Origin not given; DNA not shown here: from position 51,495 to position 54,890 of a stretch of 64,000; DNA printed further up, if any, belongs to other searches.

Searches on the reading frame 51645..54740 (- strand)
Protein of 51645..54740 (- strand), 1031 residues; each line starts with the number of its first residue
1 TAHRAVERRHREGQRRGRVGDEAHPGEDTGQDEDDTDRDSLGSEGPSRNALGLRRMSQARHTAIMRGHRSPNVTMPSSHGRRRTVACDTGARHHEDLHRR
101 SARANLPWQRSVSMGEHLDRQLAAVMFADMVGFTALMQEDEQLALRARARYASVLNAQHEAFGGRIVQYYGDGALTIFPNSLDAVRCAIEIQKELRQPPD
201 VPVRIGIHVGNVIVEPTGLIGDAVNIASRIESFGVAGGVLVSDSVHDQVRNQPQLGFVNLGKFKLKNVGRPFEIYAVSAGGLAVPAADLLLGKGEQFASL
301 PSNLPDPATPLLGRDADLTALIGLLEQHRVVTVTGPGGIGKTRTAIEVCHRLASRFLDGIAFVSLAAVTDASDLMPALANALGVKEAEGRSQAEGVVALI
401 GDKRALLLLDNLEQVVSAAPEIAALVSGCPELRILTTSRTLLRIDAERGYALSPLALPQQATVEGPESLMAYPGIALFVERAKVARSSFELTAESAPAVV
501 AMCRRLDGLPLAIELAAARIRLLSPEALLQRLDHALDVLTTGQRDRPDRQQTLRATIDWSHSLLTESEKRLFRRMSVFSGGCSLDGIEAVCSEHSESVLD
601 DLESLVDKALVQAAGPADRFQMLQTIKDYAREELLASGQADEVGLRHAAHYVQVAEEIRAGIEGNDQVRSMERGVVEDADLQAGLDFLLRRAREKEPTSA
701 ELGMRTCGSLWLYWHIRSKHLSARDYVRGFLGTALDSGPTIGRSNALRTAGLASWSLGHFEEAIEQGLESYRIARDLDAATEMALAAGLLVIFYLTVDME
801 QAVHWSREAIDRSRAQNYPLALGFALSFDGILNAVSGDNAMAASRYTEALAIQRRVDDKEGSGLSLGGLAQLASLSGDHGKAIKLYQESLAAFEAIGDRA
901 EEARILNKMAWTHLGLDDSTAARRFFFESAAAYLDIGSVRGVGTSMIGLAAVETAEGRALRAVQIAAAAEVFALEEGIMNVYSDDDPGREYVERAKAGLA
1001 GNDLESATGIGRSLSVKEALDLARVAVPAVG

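Call 93: search_protein_families(library=pfam, proteins=[window:51645-54740:-], max_evalue=0.0001)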
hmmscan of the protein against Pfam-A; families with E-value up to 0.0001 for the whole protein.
window:51645-54740:- (1031 aa): 5 families
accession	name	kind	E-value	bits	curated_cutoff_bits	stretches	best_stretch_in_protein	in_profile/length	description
PF13424.12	TPR_12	-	8.2e-15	55.2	30.1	2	836-895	16-77/77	Tetratricopeptide repeat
PF00211.25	Guanylate_cyc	-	3.3e-11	43.5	21.9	1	123-275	9-179/183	Adenylate and Guanylate cyclase catalytic domain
PF00931.28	NB-ARC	-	3.1e-08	33.6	23.5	1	327-560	17-245/248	NB-ARC domain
PF13401.12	AAA_22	-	7.4e-06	26.7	27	1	327-415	4-96/130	AAA domain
PF13191.12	AAA_16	-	1.3e-05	26.2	32.6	1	311-391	2-95/167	AAA ATPase domain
